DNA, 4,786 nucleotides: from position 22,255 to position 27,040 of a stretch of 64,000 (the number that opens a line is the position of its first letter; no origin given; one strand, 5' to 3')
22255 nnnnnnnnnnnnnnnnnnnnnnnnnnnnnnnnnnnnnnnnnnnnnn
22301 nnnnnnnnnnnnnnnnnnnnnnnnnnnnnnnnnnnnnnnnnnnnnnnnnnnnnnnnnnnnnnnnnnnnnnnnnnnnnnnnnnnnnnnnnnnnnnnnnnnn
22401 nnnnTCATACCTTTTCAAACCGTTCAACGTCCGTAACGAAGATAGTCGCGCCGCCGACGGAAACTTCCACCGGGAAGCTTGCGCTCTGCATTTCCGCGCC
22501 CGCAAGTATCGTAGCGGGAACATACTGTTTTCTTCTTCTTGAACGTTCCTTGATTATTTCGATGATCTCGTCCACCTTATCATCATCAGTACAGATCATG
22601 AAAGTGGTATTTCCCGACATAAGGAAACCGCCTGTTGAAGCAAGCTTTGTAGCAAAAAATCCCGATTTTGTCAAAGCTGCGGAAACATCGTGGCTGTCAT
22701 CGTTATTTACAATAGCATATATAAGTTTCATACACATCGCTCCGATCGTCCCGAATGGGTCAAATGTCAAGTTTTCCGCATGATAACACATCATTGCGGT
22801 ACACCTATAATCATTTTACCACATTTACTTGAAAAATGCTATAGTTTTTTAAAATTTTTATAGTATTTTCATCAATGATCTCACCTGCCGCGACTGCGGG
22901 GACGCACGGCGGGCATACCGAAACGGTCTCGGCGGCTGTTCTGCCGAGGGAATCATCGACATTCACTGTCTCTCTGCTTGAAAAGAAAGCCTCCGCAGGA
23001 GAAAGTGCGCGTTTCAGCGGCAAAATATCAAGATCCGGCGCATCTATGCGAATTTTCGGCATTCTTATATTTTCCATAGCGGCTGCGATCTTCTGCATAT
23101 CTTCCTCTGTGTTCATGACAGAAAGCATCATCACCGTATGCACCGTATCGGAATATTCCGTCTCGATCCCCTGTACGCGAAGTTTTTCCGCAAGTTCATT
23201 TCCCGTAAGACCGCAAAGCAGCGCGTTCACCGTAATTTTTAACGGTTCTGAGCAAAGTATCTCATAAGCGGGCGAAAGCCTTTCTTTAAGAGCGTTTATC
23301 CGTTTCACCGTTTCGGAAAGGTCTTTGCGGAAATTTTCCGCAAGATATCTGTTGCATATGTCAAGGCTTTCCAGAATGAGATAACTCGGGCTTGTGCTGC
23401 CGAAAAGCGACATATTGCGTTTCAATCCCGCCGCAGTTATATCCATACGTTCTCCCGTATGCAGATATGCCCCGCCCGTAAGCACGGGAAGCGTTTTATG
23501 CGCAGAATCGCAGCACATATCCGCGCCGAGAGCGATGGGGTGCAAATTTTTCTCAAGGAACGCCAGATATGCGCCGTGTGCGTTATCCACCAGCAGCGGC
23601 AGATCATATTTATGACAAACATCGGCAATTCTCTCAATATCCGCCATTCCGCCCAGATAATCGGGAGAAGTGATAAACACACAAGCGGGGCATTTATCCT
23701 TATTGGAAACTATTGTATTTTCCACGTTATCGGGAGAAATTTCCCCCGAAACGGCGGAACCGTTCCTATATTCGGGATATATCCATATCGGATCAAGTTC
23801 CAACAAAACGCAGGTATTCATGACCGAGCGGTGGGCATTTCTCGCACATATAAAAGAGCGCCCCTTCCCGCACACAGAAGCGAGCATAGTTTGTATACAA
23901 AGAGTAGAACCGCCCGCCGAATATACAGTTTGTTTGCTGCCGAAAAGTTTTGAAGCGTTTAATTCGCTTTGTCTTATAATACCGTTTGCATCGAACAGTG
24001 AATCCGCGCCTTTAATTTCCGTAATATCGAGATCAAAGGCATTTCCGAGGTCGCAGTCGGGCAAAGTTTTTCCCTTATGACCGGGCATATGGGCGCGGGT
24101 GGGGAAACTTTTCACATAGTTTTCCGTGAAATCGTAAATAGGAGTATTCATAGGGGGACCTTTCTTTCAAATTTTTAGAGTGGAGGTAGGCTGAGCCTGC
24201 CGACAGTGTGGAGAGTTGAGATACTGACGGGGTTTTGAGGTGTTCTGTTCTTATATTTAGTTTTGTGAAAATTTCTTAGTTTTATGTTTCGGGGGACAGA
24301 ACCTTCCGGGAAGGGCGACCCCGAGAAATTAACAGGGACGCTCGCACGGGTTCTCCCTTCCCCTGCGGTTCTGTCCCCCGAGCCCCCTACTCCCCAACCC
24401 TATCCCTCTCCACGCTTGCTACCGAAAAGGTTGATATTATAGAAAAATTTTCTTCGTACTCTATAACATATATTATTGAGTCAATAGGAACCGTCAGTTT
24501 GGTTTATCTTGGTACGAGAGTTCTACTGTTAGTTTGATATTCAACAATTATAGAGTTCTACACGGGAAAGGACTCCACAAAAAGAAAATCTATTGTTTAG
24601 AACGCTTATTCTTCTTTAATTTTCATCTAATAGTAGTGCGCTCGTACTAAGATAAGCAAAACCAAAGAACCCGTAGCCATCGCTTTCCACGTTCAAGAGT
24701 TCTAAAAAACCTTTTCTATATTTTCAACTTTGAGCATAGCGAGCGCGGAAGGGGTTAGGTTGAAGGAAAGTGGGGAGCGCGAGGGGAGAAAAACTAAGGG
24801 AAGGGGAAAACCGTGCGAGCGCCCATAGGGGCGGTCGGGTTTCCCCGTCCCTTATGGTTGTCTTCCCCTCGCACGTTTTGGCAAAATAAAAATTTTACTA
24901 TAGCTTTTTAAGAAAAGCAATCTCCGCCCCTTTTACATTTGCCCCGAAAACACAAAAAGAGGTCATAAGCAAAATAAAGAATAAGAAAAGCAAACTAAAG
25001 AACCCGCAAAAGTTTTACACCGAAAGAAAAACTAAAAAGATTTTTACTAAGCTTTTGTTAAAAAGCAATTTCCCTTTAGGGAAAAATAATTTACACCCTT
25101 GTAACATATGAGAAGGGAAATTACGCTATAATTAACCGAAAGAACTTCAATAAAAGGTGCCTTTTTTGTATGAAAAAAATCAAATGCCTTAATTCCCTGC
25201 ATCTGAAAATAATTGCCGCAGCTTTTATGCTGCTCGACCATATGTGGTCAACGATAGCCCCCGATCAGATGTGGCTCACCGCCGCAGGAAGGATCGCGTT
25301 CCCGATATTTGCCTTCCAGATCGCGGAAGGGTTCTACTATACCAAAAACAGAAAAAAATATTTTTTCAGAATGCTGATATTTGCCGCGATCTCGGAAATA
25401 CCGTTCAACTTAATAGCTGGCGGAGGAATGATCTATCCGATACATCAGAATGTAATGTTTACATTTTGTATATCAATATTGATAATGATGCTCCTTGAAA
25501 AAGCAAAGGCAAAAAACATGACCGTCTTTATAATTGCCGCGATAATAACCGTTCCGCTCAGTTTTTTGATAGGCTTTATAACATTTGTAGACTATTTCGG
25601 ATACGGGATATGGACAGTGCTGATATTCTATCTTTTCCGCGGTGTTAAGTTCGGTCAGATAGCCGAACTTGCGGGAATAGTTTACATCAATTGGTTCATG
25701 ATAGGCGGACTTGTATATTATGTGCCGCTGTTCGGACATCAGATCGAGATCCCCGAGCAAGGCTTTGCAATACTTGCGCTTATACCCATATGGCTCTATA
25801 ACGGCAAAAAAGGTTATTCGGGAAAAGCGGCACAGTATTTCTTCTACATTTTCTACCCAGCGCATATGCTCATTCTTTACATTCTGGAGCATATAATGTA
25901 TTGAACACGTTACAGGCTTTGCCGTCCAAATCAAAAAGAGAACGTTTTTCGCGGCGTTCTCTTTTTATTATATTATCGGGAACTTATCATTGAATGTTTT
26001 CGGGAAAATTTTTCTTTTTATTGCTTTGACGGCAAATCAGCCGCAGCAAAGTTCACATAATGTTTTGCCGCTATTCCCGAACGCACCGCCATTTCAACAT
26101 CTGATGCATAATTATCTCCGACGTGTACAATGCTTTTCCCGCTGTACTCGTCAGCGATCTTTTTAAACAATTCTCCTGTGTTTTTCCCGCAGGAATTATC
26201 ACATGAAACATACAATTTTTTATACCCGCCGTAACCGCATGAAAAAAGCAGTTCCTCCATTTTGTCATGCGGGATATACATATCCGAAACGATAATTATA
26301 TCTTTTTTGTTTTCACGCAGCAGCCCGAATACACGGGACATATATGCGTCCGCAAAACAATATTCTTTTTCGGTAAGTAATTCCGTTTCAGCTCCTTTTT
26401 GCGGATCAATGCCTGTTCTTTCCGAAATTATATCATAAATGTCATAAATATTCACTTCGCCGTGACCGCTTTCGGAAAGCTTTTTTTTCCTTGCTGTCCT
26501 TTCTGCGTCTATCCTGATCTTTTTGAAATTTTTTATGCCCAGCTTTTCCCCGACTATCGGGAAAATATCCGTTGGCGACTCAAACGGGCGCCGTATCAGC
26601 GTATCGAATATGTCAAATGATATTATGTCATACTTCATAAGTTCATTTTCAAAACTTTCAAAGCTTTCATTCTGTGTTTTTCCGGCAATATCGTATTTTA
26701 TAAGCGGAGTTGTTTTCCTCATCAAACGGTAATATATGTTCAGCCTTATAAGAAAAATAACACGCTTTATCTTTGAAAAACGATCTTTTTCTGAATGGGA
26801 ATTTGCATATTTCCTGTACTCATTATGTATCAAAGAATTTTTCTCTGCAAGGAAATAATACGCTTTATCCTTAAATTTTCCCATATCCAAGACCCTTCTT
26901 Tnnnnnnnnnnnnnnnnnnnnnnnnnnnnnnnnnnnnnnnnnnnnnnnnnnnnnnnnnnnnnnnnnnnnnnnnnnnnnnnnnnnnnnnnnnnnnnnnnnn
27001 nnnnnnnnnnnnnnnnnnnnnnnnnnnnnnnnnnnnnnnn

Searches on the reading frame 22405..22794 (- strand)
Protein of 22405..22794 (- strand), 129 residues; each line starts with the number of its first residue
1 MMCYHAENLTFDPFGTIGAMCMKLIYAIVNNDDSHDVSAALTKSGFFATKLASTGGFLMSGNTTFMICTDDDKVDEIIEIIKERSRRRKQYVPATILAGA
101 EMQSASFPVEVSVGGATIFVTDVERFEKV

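Call 10: search_protein_families(library=pfam, proteins=[window:22405-22794:-])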
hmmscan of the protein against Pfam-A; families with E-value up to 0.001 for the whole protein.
window:22405-22794:- (129 aa): 2 families
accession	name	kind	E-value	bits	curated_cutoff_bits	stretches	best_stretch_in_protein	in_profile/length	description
PF06153.16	CdAMP_rec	-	1.6e-36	125.3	27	1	22-129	1-109/109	Cyclic-di-AMP receptor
PF00543.27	P-II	-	0.0003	21.5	25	0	22-87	1-80/102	Nitrogen regulatory protein P-II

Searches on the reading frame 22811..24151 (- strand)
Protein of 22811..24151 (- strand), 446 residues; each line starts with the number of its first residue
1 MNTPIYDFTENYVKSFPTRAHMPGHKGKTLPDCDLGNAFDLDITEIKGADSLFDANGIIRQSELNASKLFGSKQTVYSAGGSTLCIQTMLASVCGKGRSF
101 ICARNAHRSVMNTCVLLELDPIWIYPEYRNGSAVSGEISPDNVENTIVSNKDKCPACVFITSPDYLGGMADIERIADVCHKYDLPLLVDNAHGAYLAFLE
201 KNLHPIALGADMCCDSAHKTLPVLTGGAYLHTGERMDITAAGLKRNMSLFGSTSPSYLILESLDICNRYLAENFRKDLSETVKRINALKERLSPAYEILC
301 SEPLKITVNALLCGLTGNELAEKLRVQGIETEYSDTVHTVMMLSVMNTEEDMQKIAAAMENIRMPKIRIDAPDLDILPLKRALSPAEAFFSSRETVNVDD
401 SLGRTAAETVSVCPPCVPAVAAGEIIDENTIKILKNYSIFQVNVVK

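Call 10: search_protein_families(library=pfam, proteins=[window:22811-24151:-])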
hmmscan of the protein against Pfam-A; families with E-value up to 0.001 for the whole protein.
window:22811-24151:- (446 aa): 7 families
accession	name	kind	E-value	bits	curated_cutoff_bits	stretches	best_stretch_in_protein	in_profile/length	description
PF01276.26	OKR_DC_1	-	4.3e-45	154.6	27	1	3-300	1-325/417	Orn/Lys/Arg decarboxylase, major domain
PF05889.19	SepSecS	-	1.8e-10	40.6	21.1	1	83-290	89-292/389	O-phosphoseryl-tRNA(Sec) selenium transferase, SepSecS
PF01041.23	DegT_DnrJ_EryC1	-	1.4e-07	31.6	19.8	1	71-228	38-183/360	DegT/DnrJ/EryC1/StrS aminotransferase family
PF01212.27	Beta_elim_lyase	-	1.7e-06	28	27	1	63-228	38-208/288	Beta-eliminating lyase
PF03711.20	OKR_DC_1_C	-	4.3e-05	24.3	24.2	1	391-435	61-105/132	Orn/Lys/Arg decarboxylase, C-terminal domain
PF01053.26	Cys_Met_Meta_PP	-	6.5e-05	22.1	27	1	141-220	128-199/381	Cys/Met metabolism PLP-dependent enzyme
PF00266.25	Aminotran_5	-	0.00015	21.3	21.5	1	66-221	52-203/371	Aminotransferase class-V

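Call 23: find_related_loci(query=window:22811-24151:-, collection=genome_contigs, flank=10000)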
Query window:22811-24151:- (446 aa) in genome_contigs; peptide patterns used: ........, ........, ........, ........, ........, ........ (x = any residue, [..] = any of these).
598 stretches matched a pattern (row limit reached: there are more); 531 encode a relative of the query (tblastn E <= 1e-3); the best 80 are kept; 80 distinct loci.
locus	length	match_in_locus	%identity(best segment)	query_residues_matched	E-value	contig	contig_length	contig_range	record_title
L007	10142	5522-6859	75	1-446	0e+0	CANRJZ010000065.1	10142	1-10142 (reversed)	MAG: uncultured Clostridia bacterium isolate Lapin-018__bin9 genome assembly, contig: Lapin-018__NODE_6632_length_10142_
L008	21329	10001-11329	64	1-446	0e+0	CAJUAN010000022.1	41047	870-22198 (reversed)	MAG TPA_asm: uncultured Oscillospiraceae bacterium isolate MGBC124430 genome assembly, contig: MGBC124430.22, whole geno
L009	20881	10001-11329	63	1-446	0e+0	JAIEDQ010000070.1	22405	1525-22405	MAG: Oscillospiraceae bacterium isolate SC0389_S3_2 SC0389_S3_2_contig_70, whole genome shotgun sequence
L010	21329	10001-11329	63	1-446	0e+0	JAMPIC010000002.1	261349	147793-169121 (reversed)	MAG: Prevotella sp. isolate NALB_7961_1 Scaffold_#2__SCF_002__261149_bp, whole genome shotgun sequence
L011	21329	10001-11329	63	1-446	0e+0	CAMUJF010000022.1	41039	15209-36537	MAG TPA_asm: uncultured Clostridia bacterium isolate SRR14038243_bin.79_metawrap_v1.3_MAG genome assembly, contig: NODE.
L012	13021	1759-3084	64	1-446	0e+0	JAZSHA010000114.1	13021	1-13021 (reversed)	MAG: Oscillospiraceae bacterium isolate T1900044576_TS20190042.MAGScoT_cleanbin_000063 SGB_502_k141_2196833, whole genom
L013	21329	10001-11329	63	1-446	0e+0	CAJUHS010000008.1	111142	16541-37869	MAG TPA_asm: uncultured Oscillospiraceae bacterium isolate MGBC137711 genome assembly, contig: MGBC137711.8, whole genom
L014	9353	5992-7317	64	1-446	0e+0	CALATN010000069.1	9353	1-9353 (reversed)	MAG TPA_asm: uncultured Clostridia bacterium isolate SRR6425805_bin.93_CONCOCT_v1.1_MAG genome assembly, contig: ERZ1767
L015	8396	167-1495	62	1-446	0e+0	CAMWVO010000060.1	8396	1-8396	MAG TPA_asm: uncultured Clostridia bacterium isolate SRR14411283_bin.2_metawrap_v1.3_MAG genome assembly, contig: NODE.1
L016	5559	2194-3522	62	1-446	0e+0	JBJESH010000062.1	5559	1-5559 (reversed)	MAG: Oscillospiraceae bacterium isolate PUUB25_bin.028 NODE_14565_length_5559_cov_5.994913, whole genome shotgun sequenc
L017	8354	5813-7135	59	1-446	3e-179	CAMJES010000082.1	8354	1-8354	MAG: uncultured Ruminococcus sp. isolate SRR14812367_bin.30_metaWRAP_v1.3_MAG genome assembly, contig: ERZ12298804.2683,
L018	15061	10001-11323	58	1-446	3e-173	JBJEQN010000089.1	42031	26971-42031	MAG: Oscillospiraceae bacterium isolate SARD13_bin.033 NODE_473_length_42031_cov_11.124238, whole genome shotgun sequenc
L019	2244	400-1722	57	1-446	0e+0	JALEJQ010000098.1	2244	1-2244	MAG: Oscillospiraceae bacterium isolate SUG65 k141_6882104, whole genome shotgun sequence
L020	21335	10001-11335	65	1-446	0e+0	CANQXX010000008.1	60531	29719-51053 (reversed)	MAG: uncultured Clostridia bacterium isolate Lapin-025__bin50 genome assembly, contig: Lapin-025__NODE_300_length_60531_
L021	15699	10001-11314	51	1-445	5e-144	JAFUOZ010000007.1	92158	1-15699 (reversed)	MAG: Oscillospiraceae bacterium isolate RGIG4694 Roe_deer_Rectum.Co__c138299, whole genome shotgun sequence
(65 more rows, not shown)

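Call 53: find_homologous_proteins(query=window:22811-24151:-, max_evalue=1e-100)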
Query window:22811-24151:- (446 aa): 4967 proteins with E <= 1e-100 among 8000 candidates; the best 120 are listed.
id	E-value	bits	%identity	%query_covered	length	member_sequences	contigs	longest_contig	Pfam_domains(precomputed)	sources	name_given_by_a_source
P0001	0.0e+0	1012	100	100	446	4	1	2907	PF05889.20,PF01212.28,PF01041.24,PF01276.27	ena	-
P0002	1.3e-229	780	76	100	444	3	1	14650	PF00155.28,PF05889.20,PF01212.28,PF01053.27,PF01041.24,PF01276.27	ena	-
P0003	2.2e-229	780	75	100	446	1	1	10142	PF00155.28,PF05889.20,PF01212.28,PF01053.27,PF01276.27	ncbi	-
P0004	1.5e-223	761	75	100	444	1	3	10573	PF00155.28,PF05889.20,PF01212.28,PF01053.27,PF01041.24,PF01276.27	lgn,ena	-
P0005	1.8e-221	754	74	100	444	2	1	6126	PF00155.28,PF05889.20,PF01212.28,PF01053.27,PF01041.24,PF01276.27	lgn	-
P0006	6.3e-195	666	64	100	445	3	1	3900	PF05889.20,PF01053.27,PF01041.24,PF01276.27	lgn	-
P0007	8.4e-192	656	64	100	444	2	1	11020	PF00155.28,PF05889.20,PF03711.21,PF01212.28,PF01053.27,PF01041.24,PF01276.27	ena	-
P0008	6.1e-191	653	63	100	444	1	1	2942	PF00155.28,PF05889.20,PF03711.21,PF01212.28,PF01053.27,PF01041.24,PF01276.27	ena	-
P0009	1.7e-190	652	66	100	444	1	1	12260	PF00155.28,PF05889.20,PF00266.26,PF03711.21,PF01212.28,PF01053.27,PF01041.24,PF01276.27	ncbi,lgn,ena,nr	ncbi:MAG: aminotransferase class I/II-fold pyridoxal phosphate-dependent enzyme [Oscillospiraceae ba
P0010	4.0e-190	650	64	100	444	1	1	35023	PF00155.28,PF05889.20,PF03711.21,PF01053.27,PF01041.24,PF01276.27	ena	-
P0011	4.6e-189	647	63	100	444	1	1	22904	PF00155.28,PF05889.20,PF03711.21,PF01041.24,PF01276.27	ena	-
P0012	3.7e-187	641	64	100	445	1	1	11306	PF00155.28,PF05889.20,PF03711.21,PF01212.28,PF01053.27,PF01041.24,PF01276.27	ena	-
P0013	9.9e-187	639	64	100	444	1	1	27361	PF05889.20,PF03711.21,PF01041.24,PF01276.27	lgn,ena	-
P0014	2.2e-184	632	63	100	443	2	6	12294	PF00155.28,PF05889.20,PF03711.21,PF01212.28,PF01041.24,PF01276.27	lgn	-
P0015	2.3e-184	631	64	100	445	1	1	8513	PF00155.28,PF05889.20,PF03711.21,PF01212.28,PF01053.27,PF01041.24,PF01276.27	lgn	-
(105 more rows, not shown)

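Call 54: find_encoding_contigs(protein=P0001, flank=5000, max_places=6)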
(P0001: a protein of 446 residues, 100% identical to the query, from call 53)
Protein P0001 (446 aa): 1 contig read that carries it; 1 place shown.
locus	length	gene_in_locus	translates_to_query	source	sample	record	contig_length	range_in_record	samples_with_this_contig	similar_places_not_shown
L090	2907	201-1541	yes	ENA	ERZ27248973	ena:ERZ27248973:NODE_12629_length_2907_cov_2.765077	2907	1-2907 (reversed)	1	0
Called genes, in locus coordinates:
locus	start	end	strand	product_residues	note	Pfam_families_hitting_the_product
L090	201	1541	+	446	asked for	PF01276:OKR_DC_1, PF01041:DegT_DnrJ_EryC1 (weak), PF01212:Beta_elim_lyase (weak), PF05889:SepSecS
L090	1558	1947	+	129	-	PF06153:CdAMP_rec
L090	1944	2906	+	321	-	?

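Call 55: find_encoding_contigs(protein=P0002, flank=8000, max_places=4)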
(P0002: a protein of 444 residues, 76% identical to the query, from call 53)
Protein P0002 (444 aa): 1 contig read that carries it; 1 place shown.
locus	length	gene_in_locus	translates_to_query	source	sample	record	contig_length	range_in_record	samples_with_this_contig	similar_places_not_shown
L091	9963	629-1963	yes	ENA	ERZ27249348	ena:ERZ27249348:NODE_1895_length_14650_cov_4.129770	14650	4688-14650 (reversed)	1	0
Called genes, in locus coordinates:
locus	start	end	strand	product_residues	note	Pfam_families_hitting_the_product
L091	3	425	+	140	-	?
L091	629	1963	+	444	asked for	PF01276:OKR_DC_1, PF01041:DegT_DnrJ_EryC1 (weak), PF01212:Beta_elim_lyase, PF00155:Aminotran_1_2 (weak), PF01053:Cys_Met_Meta_PP (weak), PF05889:SepSecS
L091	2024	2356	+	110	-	PF06153:CdAMP_rec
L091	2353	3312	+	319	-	PF13177:DNA_pol3_delta2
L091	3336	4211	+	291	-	PF04468:PSP1, PF28472:PSP1_3rd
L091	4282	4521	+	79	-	-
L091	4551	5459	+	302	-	PF01145:Band_7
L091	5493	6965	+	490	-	PF03062:MBOAT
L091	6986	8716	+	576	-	PF14286:DHHW, PF16822:ALGX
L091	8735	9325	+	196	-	PF14270:DUF4358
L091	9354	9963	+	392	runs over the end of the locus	PF13306:LRR_5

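Call 56: find_encoding_contigs(protein=P0004, flank=8000, max_places=4)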
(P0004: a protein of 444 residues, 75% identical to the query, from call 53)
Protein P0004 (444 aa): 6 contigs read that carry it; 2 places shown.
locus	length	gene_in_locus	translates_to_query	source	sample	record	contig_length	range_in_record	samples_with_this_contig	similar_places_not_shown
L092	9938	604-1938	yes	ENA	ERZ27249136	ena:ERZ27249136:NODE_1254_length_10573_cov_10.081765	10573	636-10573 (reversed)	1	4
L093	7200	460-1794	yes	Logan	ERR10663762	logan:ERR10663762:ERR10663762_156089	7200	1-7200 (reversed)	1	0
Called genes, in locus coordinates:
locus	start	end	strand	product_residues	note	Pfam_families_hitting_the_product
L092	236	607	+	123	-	PF13560:HTH_31, PF01381:HTH_3, PF12844:HTH_19 (weak)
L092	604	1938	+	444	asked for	PF01276:OKR_DC_1, PF00155:Aminotran_1_2 (weak), PF01212:Beta_elim_lyase, PF01041:DegT_DnrJ_EryC1 (weak), PF01053:Cys_Met_Meta_PP (weak), PF05889:SepSecS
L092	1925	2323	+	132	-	PF06153:CdAMP_rec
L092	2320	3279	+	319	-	PF13177:DNA_pol3_delta2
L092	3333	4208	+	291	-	PF04468:PSP1, PF28472:PSP1_3rd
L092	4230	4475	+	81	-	-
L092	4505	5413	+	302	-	PF01145:Band_7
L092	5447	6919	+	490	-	PF03062:MBOAT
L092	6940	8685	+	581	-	PF14286:DHHW, PF16822:ALGX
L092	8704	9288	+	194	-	PF14270:DUF4358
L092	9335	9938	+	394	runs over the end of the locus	PF13306:LRR_5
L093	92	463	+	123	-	PF13560:HTH_31, PF01381:HTH_3, PF12844:HTH_19 (weak)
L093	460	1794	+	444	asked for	PF01276:OKR_DC_1, PF00155:Aminotran_1_2 (weak), PF01212:Beta_elim_lyase, PF01041:DegT_DnrJ_EryC1 (weak), PF01053:Cys_Met_Meta_PP (weak), PF05889:SepSecS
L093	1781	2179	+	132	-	PF06153:CdAMP_rec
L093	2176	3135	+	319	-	PF13177:DNA_pol3_delta2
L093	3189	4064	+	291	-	PF04468:PSP1, PF28472:PSP1_3rd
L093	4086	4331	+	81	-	-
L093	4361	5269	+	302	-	PF01145:Band_7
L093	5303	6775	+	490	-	PF03062:MBOAT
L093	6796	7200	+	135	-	?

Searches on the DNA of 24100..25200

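Call 14: search_rna_families(source=window, start=24100, end=25200, threshold=evalue, max_evalue=10)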
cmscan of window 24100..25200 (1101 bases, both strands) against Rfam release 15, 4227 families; matches with E-value up to 10: 17.
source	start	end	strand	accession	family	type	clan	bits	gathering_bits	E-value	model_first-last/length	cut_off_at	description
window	24776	24874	-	RF03672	MIR840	Gene; miRNA;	-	26.3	150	0.027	1-147/147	no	MIR840 microRNA precursor family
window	24289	24381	+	RF03379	mir-4667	Gene; miRNA;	-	23.1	68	0.22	1-93/93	no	mir-4667 microRNA precursor family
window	24289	24381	+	RF03964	mir-H1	Gene; miRNA;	-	21.5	97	1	1-85/85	no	mir-H1 microRNA precursor family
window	24289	24381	-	RF03964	mir-H1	Gene; miRNA;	-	21.3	97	1.1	1-85/85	no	mir-H1 microRNA precursor family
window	24712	24777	+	RF00884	MIR815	Gene; miRNA;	-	20.5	63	0.51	1-81/81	no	MIR815 microRNA precursor family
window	24291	24380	-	RF00771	mir-185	Gene; miRNA;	-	20.4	60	0.67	1-79/79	no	mir-185 microRNA precursor family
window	24289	24381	-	RF03379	mir-4667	Gene; miRNA;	-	20.2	68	1.2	1-93/93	no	mir-4667 microRNA precursor family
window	24776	24875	-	RF03946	mir-3132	Gene; miRNA;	-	20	84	1.8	1-75/75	no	mir-3132 microRNA precursor family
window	24775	24874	+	RF03527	mir-3072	Gene; miRNA;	-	19.9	86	2.7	1-83/83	no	mir-3072 microRNA precursor family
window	24774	24876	-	RF04279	mir-H20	Gene; miRNA;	CL00141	19.7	99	0.96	1-82/82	no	mir-H20 microRNA precursor family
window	24774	24877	+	RF03792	MIR6462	Gene; miRNA;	-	18.3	96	3.3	1-119/119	no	MIR6462 microRNA precursor family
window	24781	24870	-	RF03964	mir-H1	Gene; miRNA;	-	17.9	97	6.5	1-85/85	no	mir-H1 microRNA precursor family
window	25026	25109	+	RF00421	SNORA32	Gene; snRNA; snoRNA; HACA-box;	-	17.6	60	9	1-121/121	no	Small nucleolar RNA SNORA32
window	24270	24328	-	RF00522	PreQ1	Cis-reg; riboswitch;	-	16.7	39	1.8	1-45/45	no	PreQ1 (pre queuosine) riboswitch aptamer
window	24778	24872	-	RF00802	mir-207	Gene; miRNA;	-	16.5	88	6.2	1-78/78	no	mir-207 microRNA precursor family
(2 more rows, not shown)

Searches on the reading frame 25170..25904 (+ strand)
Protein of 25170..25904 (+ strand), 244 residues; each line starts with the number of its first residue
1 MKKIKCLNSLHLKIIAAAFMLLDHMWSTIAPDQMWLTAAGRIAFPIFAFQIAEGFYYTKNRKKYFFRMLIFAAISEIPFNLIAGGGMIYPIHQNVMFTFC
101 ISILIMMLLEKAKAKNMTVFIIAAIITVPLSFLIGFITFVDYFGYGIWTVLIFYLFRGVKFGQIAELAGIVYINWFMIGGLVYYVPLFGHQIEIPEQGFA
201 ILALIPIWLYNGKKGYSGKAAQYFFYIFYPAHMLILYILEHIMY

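Call 10: search_protein_families(library=pfam, proteins=[window:25170-25904:+])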
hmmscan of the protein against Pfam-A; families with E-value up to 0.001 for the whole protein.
window:25170-25904:+ (244 aa): 1 family
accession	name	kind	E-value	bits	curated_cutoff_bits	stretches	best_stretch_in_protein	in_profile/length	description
PF05857.17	TraX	-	5.1e-40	138.1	25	1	11-239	4-216/217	TraX protein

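Call 17: find_encoding_contigs(protein=window:25170-25904:+, flank=4000, max_places=10)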
Protein window:25170-25904:+ (244 aa): 4 contigs read that carry it; 4 places shown.
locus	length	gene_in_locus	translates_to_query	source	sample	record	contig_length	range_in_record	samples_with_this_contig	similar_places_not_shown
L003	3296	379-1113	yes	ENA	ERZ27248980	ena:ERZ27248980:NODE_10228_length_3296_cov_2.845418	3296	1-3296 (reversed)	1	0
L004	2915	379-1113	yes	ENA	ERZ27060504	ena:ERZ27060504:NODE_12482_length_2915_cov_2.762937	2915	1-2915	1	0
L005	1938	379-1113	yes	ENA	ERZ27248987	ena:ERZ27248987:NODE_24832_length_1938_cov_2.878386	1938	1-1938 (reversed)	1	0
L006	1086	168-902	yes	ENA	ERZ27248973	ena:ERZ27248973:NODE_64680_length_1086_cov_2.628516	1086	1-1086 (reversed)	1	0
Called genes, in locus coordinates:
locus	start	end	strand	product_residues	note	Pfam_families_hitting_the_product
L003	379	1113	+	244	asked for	PF05857:TraX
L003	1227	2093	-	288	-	PF00702:Hydrolase (weak)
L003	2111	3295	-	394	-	?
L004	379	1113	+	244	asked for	PF05857:TraX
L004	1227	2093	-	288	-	PF00702:Hydrolase (weak)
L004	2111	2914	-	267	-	?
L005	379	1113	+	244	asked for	PF05857:TraX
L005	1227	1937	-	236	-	?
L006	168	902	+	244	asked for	PF05857:TraX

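Call 77: search_protein_families(library=ncbifam, proteins=[window:25170-25904:+], max_evalue=1)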
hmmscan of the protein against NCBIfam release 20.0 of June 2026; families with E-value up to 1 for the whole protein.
window:25170-25904:+ (244 aa): 3 families
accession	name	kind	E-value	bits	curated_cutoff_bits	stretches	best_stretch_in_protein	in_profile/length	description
TIGR02755.1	TraX_Ftype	equivalog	7.8e-07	29.4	149.35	1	12-131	12-128/224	type-F conjugative transfer system pilin acetylase TraX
NF010454.0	PRK13882.1-1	subfamily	2.8e-05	24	206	1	12-243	9-208/209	conjugal transfer protein TrbP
NF010260.0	PRK13706.1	equivalog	0.00076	19.4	419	1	12-131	36-152/248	conjugal transfer pilus acetylase TraX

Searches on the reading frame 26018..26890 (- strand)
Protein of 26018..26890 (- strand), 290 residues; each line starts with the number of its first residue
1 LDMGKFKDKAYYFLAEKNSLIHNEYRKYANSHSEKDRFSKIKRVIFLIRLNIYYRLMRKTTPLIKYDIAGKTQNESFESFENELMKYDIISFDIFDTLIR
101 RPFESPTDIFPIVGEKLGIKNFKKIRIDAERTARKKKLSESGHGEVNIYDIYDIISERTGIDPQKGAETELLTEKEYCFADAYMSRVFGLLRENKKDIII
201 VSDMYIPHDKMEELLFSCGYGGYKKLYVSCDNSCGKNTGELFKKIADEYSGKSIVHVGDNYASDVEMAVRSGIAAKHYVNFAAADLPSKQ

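Call 10: search_protein_families(library=pfam, proteins=[window:26018-26890:-])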
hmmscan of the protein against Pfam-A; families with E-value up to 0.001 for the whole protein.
window:26018-26890:- (290 aa): 1 family
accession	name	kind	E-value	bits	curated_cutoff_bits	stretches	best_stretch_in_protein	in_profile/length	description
PF00702.32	Hydrolase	-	2.2e-07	31.9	26.4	1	87-272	1-191/191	haloacid dehalogenase-like hydrolase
